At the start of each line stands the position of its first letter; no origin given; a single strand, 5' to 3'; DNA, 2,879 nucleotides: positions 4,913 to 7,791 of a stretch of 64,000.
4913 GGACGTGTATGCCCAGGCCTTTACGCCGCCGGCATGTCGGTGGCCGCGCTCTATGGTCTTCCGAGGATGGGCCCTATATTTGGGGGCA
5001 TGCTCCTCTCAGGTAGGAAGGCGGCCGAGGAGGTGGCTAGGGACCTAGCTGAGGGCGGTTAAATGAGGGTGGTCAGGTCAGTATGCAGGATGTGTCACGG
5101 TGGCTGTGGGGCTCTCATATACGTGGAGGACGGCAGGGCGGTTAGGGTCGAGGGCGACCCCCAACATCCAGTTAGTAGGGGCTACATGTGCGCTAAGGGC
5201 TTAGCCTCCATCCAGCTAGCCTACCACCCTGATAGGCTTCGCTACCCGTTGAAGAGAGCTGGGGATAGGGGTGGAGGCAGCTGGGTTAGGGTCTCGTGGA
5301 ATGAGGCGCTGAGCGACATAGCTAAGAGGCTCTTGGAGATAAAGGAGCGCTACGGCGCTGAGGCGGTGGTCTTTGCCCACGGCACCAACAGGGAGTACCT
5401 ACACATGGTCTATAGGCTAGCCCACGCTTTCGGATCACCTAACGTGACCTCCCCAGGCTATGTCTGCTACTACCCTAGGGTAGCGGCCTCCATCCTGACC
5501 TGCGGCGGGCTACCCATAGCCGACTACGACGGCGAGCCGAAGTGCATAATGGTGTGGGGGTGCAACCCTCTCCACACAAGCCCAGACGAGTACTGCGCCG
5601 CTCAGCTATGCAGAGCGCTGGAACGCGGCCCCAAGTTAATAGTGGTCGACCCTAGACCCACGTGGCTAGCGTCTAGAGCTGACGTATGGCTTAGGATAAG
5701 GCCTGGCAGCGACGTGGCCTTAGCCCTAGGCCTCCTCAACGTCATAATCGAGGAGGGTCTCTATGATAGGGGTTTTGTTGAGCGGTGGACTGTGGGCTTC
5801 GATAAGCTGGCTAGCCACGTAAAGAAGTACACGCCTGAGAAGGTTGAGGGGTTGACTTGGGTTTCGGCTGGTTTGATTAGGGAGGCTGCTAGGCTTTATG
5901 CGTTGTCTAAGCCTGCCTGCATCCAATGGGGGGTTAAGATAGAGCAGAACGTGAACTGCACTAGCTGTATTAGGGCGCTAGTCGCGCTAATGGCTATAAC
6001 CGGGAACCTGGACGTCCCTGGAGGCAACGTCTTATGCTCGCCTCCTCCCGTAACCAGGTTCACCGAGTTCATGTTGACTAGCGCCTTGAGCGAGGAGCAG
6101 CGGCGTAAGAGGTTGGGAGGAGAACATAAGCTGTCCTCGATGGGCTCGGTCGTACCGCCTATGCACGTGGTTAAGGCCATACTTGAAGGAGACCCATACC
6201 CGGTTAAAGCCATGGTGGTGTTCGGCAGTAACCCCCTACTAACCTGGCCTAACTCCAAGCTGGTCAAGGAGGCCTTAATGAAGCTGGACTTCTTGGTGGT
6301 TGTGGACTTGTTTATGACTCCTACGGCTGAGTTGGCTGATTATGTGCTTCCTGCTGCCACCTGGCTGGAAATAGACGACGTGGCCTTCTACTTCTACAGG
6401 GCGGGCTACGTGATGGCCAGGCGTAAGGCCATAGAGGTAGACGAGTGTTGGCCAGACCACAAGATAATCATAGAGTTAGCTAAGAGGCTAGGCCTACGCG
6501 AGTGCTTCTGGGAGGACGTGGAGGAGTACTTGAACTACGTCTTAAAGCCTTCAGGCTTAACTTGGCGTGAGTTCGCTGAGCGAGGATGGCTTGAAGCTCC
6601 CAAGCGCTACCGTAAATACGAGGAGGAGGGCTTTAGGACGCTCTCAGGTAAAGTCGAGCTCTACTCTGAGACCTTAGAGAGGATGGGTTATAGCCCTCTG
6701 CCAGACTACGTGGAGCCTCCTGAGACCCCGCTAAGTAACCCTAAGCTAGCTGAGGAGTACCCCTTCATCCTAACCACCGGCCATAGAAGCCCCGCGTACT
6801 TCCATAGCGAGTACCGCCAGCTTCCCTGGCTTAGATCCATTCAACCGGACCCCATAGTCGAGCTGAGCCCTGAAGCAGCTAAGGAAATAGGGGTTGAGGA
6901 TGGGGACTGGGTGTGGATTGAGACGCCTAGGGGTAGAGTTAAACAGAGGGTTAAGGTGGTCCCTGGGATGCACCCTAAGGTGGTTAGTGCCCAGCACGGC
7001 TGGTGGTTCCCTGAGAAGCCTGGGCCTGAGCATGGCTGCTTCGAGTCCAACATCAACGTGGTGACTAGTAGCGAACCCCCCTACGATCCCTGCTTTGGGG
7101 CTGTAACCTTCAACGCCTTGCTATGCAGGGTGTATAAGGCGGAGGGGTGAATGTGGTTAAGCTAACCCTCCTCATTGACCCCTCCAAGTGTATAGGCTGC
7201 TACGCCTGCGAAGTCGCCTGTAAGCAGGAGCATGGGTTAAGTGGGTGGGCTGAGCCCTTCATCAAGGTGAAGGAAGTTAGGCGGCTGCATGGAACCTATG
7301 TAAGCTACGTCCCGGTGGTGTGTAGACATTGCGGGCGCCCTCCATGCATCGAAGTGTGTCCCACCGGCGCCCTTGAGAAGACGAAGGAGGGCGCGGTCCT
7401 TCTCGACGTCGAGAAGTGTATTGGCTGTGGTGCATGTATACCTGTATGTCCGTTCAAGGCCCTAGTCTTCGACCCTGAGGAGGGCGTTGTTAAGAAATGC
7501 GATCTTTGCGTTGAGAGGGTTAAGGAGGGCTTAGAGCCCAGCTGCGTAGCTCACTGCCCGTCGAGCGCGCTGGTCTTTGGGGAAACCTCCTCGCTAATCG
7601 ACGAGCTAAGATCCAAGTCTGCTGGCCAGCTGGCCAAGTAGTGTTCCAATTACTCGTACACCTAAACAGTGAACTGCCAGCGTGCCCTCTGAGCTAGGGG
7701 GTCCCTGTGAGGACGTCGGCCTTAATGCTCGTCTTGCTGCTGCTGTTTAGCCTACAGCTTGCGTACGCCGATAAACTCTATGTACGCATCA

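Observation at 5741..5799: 59-nt and 35-nt tracts of perfect nucleotide identity between two otherwise diverged molybdopterin oxidoreductase paralogs (gene conversion)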

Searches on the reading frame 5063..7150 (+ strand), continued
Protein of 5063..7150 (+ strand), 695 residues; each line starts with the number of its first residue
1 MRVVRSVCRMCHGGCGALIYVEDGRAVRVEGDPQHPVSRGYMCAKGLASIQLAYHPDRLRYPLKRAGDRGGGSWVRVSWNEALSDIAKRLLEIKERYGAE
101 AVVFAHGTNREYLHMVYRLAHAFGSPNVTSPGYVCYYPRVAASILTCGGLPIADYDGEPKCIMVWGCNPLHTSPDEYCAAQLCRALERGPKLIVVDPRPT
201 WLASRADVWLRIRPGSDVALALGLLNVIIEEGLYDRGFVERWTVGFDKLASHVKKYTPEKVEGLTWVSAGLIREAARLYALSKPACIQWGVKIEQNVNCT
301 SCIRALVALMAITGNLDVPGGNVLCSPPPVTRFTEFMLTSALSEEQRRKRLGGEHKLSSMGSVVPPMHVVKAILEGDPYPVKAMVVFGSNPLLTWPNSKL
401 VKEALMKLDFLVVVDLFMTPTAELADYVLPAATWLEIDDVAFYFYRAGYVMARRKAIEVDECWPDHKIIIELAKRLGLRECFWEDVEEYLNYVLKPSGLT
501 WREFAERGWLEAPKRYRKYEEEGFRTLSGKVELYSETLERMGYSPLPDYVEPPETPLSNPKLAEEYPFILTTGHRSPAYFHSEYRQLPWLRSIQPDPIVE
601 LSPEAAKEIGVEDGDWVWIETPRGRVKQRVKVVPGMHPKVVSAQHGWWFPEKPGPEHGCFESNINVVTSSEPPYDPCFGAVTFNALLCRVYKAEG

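Call 63: search_protein_families(library=ncbifam, proteins=[window:5063-7147:+, P0014], max_evalue=1e-10)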
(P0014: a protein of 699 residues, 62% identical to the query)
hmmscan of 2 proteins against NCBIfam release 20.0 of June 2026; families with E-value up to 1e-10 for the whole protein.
window:5063-7147:+ (695 aa): 27 families (the best 25 are shown)
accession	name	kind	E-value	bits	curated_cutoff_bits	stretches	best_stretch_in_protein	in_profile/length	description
TIGR01591.1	Fdh-alpha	equivalog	6.6e-108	361.6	666.25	1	7-648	2-644/672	formate dehydrogenase subunit alpha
NF012032.0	PRK15488.1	equivalog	9e-102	341.4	694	1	3-510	43-562/759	thiosulfate reductase PhsA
TIGR02166.1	dmsA_ynfE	subfamily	1.4e-73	248.2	777.7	2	4-323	45-398/794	DMSO/selenate family reductase complex A subunit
NF047855.1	AssmNtatRedNasC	equivalog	1.9e-69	234.7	1100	2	7-317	24-337/708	assimilatory nitrate reductase catalytic subunit NasC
TIGR03479.1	DMSO_red_II_alp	subfamily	2.1e-68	231.3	984.75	2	8-240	63-304/913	molybdopterin-dependent oxidoreductase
TIGR01553.1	formate-DH-alph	equivalog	5e-50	170.2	814.2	1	3-244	44-305/1009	formate dehydrogenase-N subunit alpha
TIGR00509.1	bisC_fam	subfamily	5.1e-50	170.5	1017.55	2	160-487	169-521/772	molybdopterin guanine dinucleotide-containing S/N-oxide reductase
NF041513.1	formate_DH_Act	exception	5.7e-48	163.4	1400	1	2-243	41-295/1067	formate dehydrogenase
NF041323.1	Nitr_red_NasA_Halo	equivalog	9.9e-48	163.1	1000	2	11-320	3-309/673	assimilatory nitrate reductase NasA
NF041783.2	mnquin_red_QrcB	equivalog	2e-46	158.5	440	1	4-503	53-529/695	menaquinone reductase molybdopterin-binding-like subunit QrcB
NF011566.1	PRK14990.1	exception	1.2e-44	152.5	1600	2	4-323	59-418/814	dimethylsulfoxide reductase subunit A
NF041885.1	selenate_YnfE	exception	3e-44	151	1675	1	3-323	48-405/805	selenate/tellurate reductase subunit YnfE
NF041884.1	selenate_YnfF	exception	9.6e-44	149.4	1650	1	3-672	45-779/798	selenate/tellurate reductase subunit YnfF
NF041714.1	arsenate_red_ArrA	equivalog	9.9e-39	133.1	1600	1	5-245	52-298/848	arsenate respiratory reductase molybdopterin-containing subunit ArrA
NF011682.0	PRK15102.1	equivalog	1.2e-33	116.3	909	1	209-488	278-580/829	trimethylamine-N-oxide reductase TorA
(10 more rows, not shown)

P0014 (699 aa): 26 families (the best 25 are shown)
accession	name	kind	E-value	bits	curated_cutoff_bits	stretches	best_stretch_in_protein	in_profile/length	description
TIGR01591.1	Fdh-alpha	equivalog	4e-106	355.7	666.25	1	9-650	2-641/672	formate dehydrogenase subunit alpha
NF012032.0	PRK15488.1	equivalog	5.8e-96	322.2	694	1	4-497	42-544/759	thiosulfate reductase PhsA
TIGR02166.1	dmsA_ynfE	subfamily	2.9e-66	224.1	777.7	3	4-325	43-397/794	DMSO/selenate family reductase complex A subunit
NF047855.1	AssmNtatRedNasC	equivalog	3.4e-66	224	1100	2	34-319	51-336/708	assimilatory nitrate reductase catalytic subunit NasC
TIGR03479.1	DMSO_red_II_alp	subfamily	6.1e-59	200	984.75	1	9-243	62-304/913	molybdopterin-dependent oxidoreductase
TIGR00509.1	bisC_fam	subfamily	4.6e-52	177.3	1017.55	2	62-488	45-517/772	molybdopterin guanine dinucleotide-containing S/N-oxide reductase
NF041513.1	formate_DH_Act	exception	3.2e-45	154.4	1400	1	4-258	41-307/1067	formate dehydrogenase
NF011566.1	PRK14990.1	exception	2.4e-41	141.6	1600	1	163-677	233-795/814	dimethylsulfoxide reductase subunit A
NF041885.1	selenate_YnfE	exception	3.8e-41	140.8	1675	1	163-677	220-786/805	selenate/tellurate reductase subunit YnfE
NF041884.1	selenate_YnfF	exception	3.4e-40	137.7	1650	1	5-677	46-779/798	selenate/tellurate reductase subunit YnfF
NF041323.1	Nitr_red_NasA_Halo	equivalog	2.3e-39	135.5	1000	1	17-323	6-309/673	assimilatory nitrate reductase NasA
NF041783.2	mnquin_red_QrcB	equivalog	2.4e-39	135.1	440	1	6-325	53-365/695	menaquinone reductase molybdopterin-binding-like subunit QrcB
NF041714.1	arsenate_red_ArrA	equivalog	1.4e-38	132.6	1600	1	3-252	48-302/848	arsenate respiratory reductase molybdopterin-containing subunit ArrA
TIGR01553.1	formate-DH-alph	equivalog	1.5e-36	125.6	814.2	1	4-99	43-142/1009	formate dehydrogenase-N subunit alpha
TIGR01706.1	NAPA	equivalog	6.7e-35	120.6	930.55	1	7-247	44-292/830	periplasmic nitrate reductase subunit alpha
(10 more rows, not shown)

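Call 67: find_encoding_contigs(protein=P0006, flank=9000, max_places=2)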
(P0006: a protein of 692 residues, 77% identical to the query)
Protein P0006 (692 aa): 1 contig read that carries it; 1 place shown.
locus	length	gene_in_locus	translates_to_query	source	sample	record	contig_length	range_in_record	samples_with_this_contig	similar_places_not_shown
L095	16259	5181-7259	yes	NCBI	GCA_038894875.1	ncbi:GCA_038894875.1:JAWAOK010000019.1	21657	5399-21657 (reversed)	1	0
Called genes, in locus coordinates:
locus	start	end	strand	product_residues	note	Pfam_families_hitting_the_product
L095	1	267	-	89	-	PF01902:Diphthami_syn_2_N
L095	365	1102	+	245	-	PF02463:SMC_N (faint), PF00005:ABC_tran, PF13304:AAA_21 (faint)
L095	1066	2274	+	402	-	PF01458:SUFBD_core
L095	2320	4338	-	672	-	PF04879:Molybdop_Fe4S4, PF00384:Molybdopterin, PF01568:Molydop_binding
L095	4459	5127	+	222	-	-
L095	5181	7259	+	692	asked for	PF04879:Molybdop_Fe4S4, PF00384:Molybdopterin, PF01568:Molydop_binding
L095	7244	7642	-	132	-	PF03966:Trm112p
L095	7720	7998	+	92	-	PF21473:OB_Ssb-like, PF01336:tRNA_anti-codon (weak)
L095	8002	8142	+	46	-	-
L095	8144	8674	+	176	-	PF03367:Zn_ribbon_ZPR1, PF22794:jr-ZPR1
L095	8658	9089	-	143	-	PF00293:NUDIX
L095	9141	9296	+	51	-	-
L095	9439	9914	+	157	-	PF12850:Metallophos_2 (weak), PF14582:Metallophos_3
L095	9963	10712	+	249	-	PF09754:PAC2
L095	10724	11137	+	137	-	PF00011:HSP20, PF17886:ArsA_HSP20 (weak)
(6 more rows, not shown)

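Call 74: search_solved_structures(query=window:5063-7147:+, max_evalue=1e-20, show_alignments=1)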
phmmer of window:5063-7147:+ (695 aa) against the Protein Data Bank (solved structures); distinct sequences matched with E-value up to 1e-20: 45.
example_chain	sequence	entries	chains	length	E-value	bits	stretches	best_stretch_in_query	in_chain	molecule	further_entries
2e7z_A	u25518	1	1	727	9.9e-123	414.1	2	340-661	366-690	Acetylene hydratase Ahy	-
2vpw_A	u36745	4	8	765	1.1e-84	288.3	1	4-647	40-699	THIOSULFATE REDUCTASE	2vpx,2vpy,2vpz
7qv7_S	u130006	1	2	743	1.1e-81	278.4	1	4-636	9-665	Hydrogen dependent carbon dioxide reductase subunit FdhF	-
1aa6_A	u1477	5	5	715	8.9e-69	235.7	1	2-649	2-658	FORMATE DEHYDROGENASE H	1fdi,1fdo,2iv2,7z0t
9vap_A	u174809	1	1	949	2.5e-61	211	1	3-322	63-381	Formate dehydrogenase molybdopterin-binding subunit FdhA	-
9t1s_L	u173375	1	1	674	1.2e-60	208.8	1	4-641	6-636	formate dehydrogenase (coenzyme F420)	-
7vw6_A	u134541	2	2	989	3.1e-58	200.9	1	2-631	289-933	Formate dehydrogenase | Tungsten-containing formate dehydrogenase alpha subunit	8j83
7e5z_A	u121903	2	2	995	3.1e-58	200.8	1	2-631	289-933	Formate dehydrogenase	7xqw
7bkb_D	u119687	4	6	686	2.9e-56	194.3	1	1-641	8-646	Formate dehydrogenase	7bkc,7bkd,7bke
6tg9_A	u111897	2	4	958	1.8e-48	168.6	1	3-642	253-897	Formate dehydrogenase subunit alpha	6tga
9wxb_B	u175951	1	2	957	7.5e-46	159.9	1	3-642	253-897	Formate dehydrogenase alpha subunit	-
2jio_A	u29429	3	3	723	2.3e-44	155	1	4-642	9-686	PERIPLASMIC NITRATE REDUCTASE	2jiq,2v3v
2jim_A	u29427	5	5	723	1.1e-43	152.8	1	4-642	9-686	PERIPLASMIC NITRATE REDUCTASE | PROTEIN (PERIPLASMIC NITRATE REDUCTASE)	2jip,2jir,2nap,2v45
8rqz_C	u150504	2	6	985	6.2e-42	147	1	4-633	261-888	Probable oxidoreductase YjgC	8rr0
9gzq_A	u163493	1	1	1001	6.6e-42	146.9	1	4-633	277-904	Probable oxidoreductase YjgC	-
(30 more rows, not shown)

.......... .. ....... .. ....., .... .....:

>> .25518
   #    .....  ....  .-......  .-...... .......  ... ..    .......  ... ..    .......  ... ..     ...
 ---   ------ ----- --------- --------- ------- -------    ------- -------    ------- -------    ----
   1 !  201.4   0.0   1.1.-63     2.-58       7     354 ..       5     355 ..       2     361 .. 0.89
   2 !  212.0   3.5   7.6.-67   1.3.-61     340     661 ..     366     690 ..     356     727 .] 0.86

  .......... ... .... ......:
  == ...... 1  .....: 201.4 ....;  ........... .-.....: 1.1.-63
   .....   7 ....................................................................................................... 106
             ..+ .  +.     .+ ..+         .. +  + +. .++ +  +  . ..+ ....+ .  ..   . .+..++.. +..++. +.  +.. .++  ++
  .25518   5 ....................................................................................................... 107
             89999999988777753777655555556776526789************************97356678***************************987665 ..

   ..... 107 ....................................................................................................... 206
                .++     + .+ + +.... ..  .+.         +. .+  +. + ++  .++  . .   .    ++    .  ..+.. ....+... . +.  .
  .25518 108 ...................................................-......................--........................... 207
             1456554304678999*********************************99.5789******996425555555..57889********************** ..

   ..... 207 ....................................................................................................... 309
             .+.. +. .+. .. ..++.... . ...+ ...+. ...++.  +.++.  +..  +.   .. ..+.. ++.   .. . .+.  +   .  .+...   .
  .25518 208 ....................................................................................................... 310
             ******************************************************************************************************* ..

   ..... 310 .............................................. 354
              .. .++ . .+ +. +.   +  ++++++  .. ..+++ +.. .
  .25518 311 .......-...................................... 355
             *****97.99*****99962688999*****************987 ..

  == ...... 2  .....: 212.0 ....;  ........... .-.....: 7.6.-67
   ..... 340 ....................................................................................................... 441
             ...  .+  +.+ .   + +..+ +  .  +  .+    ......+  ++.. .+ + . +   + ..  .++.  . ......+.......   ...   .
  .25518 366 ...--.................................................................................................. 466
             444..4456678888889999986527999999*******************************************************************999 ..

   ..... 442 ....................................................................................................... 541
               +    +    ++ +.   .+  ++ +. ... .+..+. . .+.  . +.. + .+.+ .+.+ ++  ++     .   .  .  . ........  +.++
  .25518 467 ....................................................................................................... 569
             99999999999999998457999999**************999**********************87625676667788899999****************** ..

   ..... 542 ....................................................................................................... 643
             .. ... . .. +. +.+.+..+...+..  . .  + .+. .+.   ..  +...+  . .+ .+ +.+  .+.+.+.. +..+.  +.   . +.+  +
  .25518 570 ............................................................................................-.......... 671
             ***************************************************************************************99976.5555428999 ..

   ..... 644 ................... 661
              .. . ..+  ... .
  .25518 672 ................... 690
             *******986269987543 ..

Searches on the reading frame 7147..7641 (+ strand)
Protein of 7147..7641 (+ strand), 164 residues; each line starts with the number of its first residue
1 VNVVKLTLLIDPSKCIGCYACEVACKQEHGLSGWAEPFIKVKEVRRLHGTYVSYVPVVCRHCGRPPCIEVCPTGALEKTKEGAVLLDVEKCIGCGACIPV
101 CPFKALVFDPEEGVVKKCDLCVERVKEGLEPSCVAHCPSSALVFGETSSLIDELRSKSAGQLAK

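Call 10: search_protein_families(library=pfam, proteins=[window:7147-7641:+])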
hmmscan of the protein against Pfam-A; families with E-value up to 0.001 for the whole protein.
window:7147-7641:+ (164 aa): 14 families
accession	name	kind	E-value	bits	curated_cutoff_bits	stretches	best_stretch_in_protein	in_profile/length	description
PF13247.11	Fer4_11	-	1.5e-24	86.5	26.2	1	52-146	3-99/100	4Fe-4S dicluster domain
PF00037.32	Fer4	-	2e-16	59.5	21.1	2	86-106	3-23/24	4Fe-4S binding domain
PF12838.12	Fer4_7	-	1.6e-15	57.7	27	2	14-75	1-52/52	4Fe-4S dicluster domain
PF13187.11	Fer4_9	-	6.4e-15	55.4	27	3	59-105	2-51/52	4Fe-4S dicluster domain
PF12837.12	Fer4_6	-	1e-14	54.1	25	2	87-106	5-24/24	4Fe-4S binding domain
PF13237.11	Fer4_10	-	3.2e-14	53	25.5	3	54-102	4-53/53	4Fe-4S dicluster domain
PF12797.12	Fer4_2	-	5.7e-12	45.2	24.5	2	83-103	2-22/22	4Fe-4S binding domain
PF25160.1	LdpA_Fe-S-bd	-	1.3e-09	38.1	27.6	1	61-105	4-42/49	LdpA Fe-S cluster-binding domain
PF12800.12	Fer4_4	-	3.8e-08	33.4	24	1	89-103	2-16/17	4Fe-4S binding domain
PF12798.12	Fer4_3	-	2.5e-07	31.5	27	0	91-105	1-15/15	4Fe-4S binding domain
PF13484.11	Fer4_16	-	3.1e-07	31.5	30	0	90-118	1-27/66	4Fe-4S double cluster binding domain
PF13183.11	Fer4_8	-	5.8e-06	27.2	27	0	13-74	3-67/68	4Fe-4S dicluster domain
PF14697.11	Fer4_21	-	1.3e-05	25.6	35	1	59-103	8-53/59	4Fe-4S dicluster domain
PF13534.11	Fer4_17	-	0.00011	23.1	22.2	0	90-116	1-27/61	4Fe-4S dicluster domain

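Call 63: search_protein_families(library=ncbifam, proteins=[window:7147-7641:+], max_evalue=1e-10)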
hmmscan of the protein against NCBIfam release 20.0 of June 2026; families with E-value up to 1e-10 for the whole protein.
window:7147-7641:+ (164 aa): 21 families
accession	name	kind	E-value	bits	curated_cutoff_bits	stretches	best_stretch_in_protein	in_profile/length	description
TIGR02951.1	DMSO_dmsB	equivalog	9.2e-37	126.6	214.1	1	8-157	4-159/161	DMSO/selenate family reductase complex B subunit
NF045797.1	DsrO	equivalog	2.3e-33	115.6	200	1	4-149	42-204/235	sulfate reduction electron transfer complex DsrMKJOP subunit DsrO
NF041715.1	arsenate_red_ArrB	equivalog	2.2e-31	109.2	450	1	5-109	2-107/233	arsenate respiratory reductase iron-sulfur subunit ArrB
NF045715.1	sulf_resp_HmcB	equivalog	9e-29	100.5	420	1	7-157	38-208/307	sulfate respiration complex iron-sulfur protein HmcB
TIGR01582.1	FDH-beta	equivalog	1.2e-28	100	334.7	1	58-152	92-187/283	formate dehydrogenase subunit beta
NF011569.0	PRK14993.1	equivalog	3.1e-28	98.8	416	1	5-147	43-188/244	tetrathionate reductase subunit TtrB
TIGR03149.1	cyt_nit_nrfC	equivalog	1.3e-27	96.7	377.6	1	3-148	36-185/225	cytochrome c nitrite reductase Fe-S protein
NF008134.0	PRK10882.1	equivalog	3.3e-27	95.4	263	1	52-157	106-218/329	hydrogenase 2 operon protein HybA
TIGR03478.1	DMSO_red_II_bet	subfamily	1.9e-25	89.5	480.7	1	50-145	122-218/321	DMSO reductase family type II enzyme, iron-sulfur subunit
NF038355.1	FDH3_beta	equivalog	5.6e-24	85.2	240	1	6-121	3-121/180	formate dehydrogenase FDH3 subunit beta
NF009408.0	PRK12769.1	equivalog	7.1e-24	83.9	1003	1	9-157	6-157/659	formate-dependent uric acid utilization protein AegA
NF009451.0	PRK12809.1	equivalog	8.3e-24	83.8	1154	1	11-146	8-138/639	formate-dependent uric acid utilization protein YgfT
NF045766.1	PhenlGlyoxDHPadI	equivalog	8.6e-24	84.1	700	1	7-154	6-145/443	NADH-dependent phenylglyoxylate dehydrogenase subunit beta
NF042979.1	EthbenzDh_ebdB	equivalog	1.6e-22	79.8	740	1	50-146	144-241/354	ethylbenzene dehydrogenase subunit beta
NF007658.0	PRK10330.1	equivalog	3.1e-21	75.7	260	1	8-106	5-104/181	electron transport protein HydN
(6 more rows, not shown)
